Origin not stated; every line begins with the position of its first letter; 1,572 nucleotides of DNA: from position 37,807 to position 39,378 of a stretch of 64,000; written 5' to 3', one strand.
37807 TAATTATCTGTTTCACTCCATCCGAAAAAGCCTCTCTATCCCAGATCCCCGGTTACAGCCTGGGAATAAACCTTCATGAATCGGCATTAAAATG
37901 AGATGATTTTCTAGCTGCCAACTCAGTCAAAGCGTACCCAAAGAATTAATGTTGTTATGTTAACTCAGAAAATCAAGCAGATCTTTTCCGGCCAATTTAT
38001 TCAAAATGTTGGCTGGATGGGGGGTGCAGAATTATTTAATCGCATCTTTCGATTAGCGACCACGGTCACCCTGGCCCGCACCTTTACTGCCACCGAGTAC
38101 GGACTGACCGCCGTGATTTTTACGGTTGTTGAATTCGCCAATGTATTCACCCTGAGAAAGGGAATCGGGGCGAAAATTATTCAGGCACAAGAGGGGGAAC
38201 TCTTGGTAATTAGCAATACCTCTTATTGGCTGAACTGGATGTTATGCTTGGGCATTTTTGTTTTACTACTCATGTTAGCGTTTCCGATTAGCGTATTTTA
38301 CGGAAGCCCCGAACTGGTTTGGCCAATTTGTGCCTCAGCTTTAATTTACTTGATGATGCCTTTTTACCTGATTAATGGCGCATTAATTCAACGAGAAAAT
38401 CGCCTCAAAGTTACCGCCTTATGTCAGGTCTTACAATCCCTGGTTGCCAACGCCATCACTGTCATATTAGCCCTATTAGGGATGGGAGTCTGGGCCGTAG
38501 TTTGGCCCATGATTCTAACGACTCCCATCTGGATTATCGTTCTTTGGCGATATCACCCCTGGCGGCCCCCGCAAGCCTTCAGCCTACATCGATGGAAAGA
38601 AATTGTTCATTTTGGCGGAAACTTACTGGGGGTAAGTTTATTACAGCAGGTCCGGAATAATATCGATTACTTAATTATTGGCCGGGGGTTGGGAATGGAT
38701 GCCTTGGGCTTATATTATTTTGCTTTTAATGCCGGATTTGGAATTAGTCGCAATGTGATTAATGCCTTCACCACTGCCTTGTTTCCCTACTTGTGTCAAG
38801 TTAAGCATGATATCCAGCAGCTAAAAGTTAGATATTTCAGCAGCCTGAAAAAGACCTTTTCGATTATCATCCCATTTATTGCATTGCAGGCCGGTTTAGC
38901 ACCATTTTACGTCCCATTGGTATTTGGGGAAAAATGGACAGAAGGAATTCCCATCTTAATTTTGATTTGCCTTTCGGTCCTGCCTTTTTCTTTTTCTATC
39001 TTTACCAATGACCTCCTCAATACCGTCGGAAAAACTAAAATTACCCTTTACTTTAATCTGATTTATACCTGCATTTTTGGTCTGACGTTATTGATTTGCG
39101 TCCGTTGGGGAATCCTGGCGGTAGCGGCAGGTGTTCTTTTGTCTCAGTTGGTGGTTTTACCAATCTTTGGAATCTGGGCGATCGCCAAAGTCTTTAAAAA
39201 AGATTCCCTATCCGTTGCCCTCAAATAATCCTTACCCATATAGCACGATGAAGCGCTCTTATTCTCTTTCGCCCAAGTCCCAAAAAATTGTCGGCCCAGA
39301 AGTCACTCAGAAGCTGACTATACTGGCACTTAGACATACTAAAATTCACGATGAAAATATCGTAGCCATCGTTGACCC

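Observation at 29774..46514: A 17-kb Wzx/Wzy-dependent polysaccharide island lacking an export and kinase module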

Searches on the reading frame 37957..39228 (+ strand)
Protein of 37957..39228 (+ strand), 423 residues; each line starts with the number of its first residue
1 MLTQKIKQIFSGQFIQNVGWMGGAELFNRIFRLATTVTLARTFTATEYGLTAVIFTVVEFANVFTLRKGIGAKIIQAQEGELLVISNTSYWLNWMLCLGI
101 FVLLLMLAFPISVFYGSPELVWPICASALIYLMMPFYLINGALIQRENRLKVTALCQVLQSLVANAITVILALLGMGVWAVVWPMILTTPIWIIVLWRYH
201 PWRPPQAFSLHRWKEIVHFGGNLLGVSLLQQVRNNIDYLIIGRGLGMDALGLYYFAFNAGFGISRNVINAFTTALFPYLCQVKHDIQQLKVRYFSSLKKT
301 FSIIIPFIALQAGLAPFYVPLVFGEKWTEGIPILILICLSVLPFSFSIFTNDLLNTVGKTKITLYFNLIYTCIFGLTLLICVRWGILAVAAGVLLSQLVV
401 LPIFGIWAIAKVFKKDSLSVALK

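Call 3: search_protein_families(library=pfam, proteins=[window:37957-39228:+], max_evalue=0.01)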
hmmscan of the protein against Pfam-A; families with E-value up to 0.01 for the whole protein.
window:37957-39228:+ (423 aa): 2 families
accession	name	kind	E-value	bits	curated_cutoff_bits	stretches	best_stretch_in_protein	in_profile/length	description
PF13440.11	Polysacc_synt_3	-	2.4e-55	188.3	23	1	39-331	2-292/293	Polysaccharide biosynthesis protein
PF01943.22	Polysacc_synt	-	5.5e-32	111.7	28.2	1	15-281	2-272/274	Polysaccharide biosynthesis protein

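Call 11: search_protein_families(library=ncbifam, proteins=[window:37957-39228:+], max_evalue=0.01)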
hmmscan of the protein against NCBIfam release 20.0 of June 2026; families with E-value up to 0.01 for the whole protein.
window:37957-39228:+ (423 aa): 3 families
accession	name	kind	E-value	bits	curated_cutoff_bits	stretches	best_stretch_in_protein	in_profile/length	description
NF007773.0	PRK10459.1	equivalog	1.1e-51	176.4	273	1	15-413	8-406/492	MOP flippase family protein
NF047674.1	TeichurnBiosyTuaB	equivalog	7.4e-41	140.7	580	1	12-414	6-408/469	teichuronic acid biosynthesis protein TuaB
NF058658.1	Oglyco_Wzx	exception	1.7e-27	96.6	720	1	20-399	16-393/478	O-glycosylation flippase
